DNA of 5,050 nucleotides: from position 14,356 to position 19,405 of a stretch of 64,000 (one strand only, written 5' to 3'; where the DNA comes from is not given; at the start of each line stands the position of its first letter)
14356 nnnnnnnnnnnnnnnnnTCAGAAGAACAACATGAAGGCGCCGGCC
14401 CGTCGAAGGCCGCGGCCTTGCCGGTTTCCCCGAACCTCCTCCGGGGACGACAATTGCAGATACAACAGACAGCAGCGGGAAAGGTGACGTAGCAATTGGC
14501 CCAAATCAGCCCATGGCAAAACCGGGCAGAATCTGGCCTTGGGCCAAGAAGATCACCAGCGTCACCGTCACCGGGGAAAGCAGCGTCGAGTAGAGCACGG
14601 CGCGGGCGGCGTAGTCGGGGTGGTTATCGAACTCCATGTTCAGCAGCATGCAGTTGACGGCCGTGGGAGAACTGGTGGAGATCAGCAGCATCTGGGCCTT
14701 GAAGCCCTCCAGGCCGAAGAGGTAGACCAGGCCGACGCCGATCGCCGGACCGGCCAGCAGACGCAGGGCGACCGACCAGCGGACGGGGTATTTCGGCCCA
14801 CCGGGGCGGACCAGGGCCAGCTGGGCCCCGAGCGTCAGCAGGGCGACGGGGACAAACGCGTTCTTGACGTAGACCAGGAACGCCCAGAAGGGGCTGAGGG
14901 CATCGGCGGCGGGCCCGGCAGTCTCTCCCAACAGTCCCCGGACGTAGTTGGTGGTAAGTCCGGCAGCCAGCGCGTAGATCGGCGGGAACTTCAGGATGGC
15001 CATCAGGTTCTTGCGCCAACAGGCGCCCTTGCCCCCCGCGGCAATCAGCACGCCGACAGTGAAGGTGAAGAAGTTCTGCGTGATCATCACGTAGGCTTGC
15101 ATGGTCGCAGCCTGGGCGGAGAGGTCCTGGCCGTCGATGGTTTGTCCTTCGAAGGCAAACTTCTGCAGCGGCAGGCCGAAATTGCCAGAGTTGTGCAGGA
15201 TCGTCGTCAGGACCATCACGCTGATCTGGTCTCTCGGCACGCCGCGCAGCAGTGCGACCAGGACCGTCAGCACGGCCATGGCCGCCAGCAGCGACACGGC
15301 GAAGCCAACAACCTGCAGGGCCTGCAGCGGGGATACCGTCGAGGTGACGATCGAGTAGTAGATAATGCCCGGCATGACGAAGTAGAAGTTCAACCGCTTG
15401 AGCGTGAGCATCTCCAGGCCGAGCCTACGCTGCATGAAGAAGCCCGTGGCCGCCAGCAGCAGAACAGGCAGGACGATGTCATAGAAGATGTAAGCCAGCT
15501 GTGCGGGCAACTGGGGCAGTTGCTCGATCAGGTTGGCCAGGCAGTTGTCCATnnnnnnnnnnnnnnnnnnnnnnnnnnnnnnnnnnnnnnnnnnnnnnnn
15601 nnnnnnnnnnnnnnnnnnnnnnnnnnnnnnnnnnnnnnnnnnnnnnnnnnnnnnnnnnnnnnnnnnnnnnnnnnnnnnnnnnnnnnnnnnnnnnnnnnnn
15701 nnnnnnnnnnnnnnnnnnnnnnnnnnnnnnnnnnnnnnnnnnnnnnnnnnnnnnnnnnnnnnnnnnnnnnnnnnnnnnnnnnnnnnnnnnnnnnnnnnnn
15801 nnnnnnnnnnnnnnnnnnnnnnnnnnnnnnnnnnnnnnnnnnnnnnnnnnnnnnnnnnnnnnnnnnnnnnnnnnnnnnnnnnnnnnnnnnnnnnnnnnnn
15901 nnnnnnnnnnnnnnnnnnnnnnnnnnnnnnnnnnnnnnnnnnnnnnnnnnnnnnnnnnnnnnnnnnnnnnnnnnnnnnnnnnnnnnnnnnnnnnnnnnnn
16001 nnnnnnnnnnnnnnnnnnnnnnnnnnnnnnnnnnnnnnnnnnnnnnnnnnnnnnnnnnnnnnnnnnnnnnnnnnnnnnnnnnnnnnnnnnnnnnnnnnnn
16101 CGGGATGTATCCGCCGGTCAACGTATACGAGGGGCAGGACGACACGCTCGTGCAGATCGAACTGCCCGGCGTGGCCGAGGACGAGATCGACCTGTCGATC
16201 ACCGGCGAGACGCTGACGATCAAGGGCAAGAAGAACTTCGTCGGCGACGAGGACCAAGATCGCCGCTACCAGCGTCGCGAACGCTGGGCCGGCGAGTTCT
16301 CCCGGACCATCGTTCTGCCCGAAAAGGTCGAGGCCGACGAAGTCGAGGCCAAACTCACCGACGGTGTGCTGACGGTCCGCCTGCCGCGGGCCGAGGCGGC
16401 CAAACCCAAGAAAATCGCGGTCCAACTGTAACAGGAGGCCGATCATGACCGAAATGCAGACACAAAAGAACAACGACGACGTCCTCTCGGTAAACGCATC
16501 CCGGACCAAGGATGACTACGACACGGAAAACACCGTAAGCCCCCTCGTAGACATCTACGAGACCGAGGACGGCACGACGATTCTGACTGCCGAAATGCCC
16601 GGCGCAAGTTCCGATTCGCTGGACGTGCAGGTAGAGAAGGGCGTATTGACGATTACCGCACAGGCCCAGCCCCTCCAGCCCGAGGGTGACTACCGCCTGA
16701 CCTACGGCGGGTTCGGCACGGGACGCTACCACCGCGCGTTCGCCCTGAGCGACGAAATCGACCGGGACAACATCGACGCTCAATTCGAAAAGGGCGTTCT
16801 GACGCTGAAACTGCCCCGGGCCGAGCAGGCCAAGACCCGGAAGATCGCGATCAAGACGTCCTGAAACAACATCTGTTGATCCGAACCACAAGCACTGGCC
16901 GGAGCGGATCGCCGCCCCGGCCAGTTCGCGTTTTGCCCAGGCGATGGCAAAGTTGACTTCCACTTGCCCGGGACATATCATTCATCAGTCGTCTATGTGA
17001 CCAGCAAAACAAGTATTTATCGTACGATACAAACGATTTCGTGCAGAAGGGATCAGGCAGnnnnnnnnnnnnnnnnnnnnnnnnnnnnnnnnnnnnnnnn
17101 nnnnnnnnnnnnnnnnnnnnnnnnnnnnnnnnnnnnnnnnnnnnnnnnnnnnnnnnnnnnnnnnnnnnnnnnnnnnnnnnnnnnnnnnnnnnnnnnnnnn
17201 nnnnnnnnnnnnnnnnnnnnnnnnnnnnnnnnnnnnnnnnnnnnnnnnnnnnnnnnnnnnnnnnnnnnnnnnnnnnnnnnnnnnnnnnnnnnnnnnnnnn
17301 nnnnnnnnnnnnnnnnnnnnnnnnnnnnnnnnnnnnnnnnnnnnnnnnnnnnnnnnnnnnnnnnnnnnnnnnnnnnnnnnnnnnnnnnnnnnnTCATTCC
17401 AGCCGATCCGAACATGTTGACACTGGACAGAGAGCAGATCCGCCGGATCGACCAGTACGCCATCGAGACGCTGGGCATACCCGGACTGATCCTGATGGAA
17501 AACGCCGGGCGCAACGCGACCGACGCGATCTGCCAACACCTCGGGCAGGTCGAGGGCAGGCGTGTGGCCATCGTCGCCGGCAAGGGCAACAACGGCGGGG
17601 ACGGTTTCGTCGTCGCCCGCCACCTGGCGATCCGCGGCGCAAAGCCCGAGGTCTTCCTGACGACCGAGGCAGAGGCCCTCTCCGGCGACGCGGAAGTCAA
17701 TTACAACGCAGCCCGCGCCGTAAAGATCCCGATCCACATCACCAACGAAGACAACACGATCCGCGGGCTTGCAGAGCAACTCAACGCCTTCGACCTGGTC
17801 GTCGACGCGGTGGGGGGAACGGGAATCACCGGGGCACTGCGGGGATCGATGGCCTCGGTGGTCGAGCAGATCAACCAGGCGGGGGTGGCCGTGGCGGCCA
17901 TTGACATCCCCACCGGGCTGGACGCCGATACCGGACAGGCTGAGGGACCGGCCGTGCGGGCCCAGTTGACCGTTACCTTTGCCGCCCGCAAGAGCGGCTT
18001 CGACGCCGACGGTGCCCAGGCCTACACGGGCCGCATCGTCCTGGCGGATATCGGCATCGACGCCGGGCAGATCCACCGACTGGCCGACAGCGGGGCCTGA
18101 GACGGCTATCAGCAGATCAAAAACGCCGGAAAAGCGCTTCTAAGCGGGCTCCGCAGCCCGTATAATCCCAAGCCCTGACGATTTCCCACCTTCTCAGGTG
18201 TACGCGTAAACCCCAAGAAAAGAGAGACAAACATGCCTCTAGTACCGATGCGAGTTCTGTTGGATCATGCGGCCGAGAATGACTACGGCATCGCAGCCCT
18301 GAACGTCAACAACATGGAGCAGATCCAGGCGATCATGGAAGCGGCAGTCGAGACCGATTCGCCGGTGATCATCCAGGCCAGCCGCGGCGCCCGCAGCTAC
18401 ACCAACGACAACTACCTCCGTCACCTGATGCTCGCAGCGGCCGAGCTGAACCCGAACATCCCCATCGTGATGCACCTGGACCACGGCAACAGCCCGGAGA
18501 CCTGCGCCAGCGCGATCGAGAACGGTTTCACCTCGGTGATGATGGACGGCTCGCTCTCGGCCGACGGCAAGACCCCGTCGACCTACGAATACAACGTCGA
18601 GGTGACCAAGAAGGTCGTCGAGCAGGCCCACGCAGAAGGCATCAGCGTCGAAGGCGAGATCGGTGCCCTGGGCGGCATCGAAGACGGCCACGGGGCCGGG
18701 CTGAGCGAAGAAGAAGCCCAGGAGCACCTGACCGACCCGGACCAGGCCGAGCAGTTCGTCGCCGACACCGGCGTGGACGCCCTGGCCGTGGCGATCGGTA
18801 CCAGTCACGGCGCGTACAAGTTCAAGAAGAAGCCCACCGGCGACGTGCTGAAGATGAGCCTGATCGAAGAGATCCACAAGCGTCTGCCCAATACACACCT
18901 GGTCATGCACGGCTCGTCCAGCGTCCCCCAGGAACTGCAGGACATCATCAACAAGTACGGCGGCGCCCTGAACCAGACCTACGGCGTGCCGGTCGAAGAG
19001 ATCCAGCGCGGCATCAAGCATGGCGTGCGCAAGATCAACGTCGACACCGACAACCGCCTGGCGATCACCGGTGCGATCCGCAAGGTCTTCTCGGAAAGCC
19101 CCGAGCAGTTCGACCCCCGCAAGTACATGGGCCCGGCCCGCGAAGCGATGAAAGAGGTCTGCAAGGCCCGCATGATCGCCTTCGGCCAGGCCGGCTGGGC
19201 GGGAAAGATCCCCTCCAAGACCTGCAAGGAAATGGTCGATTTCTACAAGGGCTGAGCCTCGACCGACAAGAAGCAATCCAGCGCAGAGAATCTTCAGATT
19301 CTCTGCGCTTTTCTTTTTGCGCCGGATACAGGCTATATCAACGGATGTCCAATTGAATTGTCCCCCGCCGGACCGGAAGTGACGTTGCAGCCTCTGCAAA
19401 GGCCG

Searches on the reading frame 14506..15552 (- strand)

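Call 8: search_protein_families(library=ncbifam, proteins=[window:14506-15552:-], max_evalue=0.00001)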
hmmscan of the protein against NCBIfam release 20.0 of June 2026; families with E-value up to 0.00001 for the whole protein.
window:14506-15552:- (348 aa): 1 family
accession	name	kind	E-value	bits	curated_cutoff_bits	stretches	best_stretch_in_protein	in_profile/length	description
TIGR00946.1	2a69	subfamily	1.6e-13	50.5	246.05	1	26-336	9-333/336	auxin efflux carrier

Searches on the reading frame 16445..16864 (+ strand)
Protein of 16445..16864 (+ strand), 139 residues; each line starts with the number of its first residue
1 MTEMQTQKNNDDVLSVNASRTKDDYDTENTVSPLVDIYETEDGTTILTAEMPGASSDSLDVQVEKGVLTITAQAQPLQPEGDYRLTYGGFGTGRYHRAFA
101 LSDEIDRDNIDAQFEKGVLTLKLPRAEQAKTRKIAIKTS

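Call 8: search_protein_families(library=ncbifam, proteins=[window:16445-16864:+], max_evalue=0.00001)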
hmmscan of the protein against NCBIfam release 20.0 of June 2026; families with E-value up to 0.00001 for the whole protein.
window:16445-16864:+ (139 aa): 4 families
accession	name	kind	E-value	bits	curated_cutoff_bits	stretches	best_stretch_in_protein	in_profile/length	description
NF041800.1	Hsp20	equivalog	2.3e-16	59.8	140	1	22-136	63-161/162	archaeal heat shock protein Hsp20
NF042420.1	Hsp18_Clos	equivalog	9.9e-14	51.6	195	1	33-136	43-146/147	heat shock protein Hsp18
NF041799.1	Hsp14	equivalog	3.1e-12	46.5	100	1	27-134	13-117/118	archaeal heat shock protein Hsp14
NF008618.0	PRK11597.1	equivalog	8.9e-07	28.9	207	1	30-137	30-135/142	small heat shock chaperone IbpB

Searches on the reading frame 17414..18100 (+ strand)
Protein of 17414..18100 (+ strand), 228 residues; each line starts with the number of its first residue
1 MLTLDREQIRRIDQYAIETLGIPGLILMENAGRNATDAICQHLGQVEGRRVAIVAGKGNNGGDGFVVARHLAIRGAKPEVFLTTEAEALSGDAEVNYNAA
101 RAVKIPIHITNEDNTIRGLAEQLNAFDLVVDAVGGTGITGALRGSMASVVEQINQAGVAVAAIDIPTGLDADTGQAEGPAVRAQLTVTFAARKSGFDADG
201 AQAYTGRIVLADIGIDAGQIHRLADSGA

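Call 8: search_protein_families(library=ncbifam, proteins=[window:17414-18100:+], max_evalue=0.00001)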
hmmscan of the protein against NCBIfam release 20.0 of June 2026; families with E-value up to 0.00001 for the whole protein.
window:17414-18100:+ (228 aa): 2 families
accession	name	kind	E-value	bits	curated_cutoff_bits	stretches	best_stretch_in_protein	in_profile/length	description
TIGR00197.1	yjeF_nterm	hypoth_equivalog_domain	1.7e-52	178.1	88.6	1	7-216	6-205/206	NAD(P)H-hydrate epimerase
NF007856.0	PRK10565.1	equivalog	1.1e-30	106.8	703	1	6-217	20-221/510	bifunctional ADP-dependent NAD(P)H-hydrate dehydratase/NAD(P)H-hydrate epimerase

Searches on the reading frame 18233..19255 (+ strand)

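Call 8: search_protein_families(library=ncbifam, proteins=[window:18233-19255:+], max_evalue=0.00001)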
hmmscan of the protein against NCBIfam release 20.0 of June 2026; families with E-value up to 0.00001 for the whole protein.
window:18233-19255:+ (340 aa): 20 families
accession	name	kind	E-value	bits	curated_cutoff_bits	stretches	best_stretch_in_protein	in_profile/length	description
TIGR01521.1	FruBisAldo_II_B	equivalog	8e-160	531.6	496.35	1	3-338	1-342/347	class II fructose-bisphosphate aldolase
NF005481.0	PRK07084.1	equivalog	1.5e-105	353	511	1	3-315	12-315/324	class II fructose-bisphosphate aldolase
TIGR00167.1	cbbA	subfamily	9.3e-100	333.7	215.6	1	1-321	1-288/290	ketose-bisphosphate aldolase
TIGR01859.1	fruc_bis_ald_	equivalog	4.3e-93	312.1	343.05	1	3-321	1-280/282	class II fructose-1,6-bisphosphate aldolase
NF009497.0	PRK12857.1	equivalog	4.6e-85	285.3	423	2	1-234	1-216/284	class II fructose-1,6-bisphosphate aldolase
NF004493.0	PRK05835.1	equivalog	1.6e-80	270.6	558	1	9-320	8-304/307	class II fructose-bisphosphate aldolase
NF009374.0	PRK12737.1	subfamily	1e-69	234.7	383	2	3-235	3-217/284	tagatose-bisphosphate aldolase subunit GatY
NF006376.0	PRK08610.1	equivalog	9.8e-68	228.9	527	2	1-234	1-217/286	class II fructose-bisphosphate aldolase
NF006626.0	PRK09195.1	subfamily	5e-67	226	384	2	1-235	1-217/284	tagatose-bisphosphate aldolase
NF006042.0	PRK08185.1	subfamily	1.2e-66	225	405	1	3-321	2-282/287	hypothetical protein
TIGR01858.1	tag_bisphos_ald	equivalog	6.5e-65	219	443.55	2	6-235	4-215/282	tagatose bisphosphate family class II aldolase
NF005823.0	PRK07709.1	equivalog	8.5e-62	209.5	545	2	1-234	1-217/285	class II fructose-bisphosphate aldolase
NF009375.0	PRK12738.1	equivalog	2.5e-54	184.4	542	2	2-235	2-217/286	tagatose-bisphosphate aldolase subunit KbaY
NF005288.0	PRK06806.1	equivalog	2e-52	178.1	396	1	1-234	1-214/281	class II fructose-bisphosphate aldolase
NF005943.0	PRK07998.1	equivalog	1.3e-48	165.9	364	1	1-240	1-219/283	class II aldolase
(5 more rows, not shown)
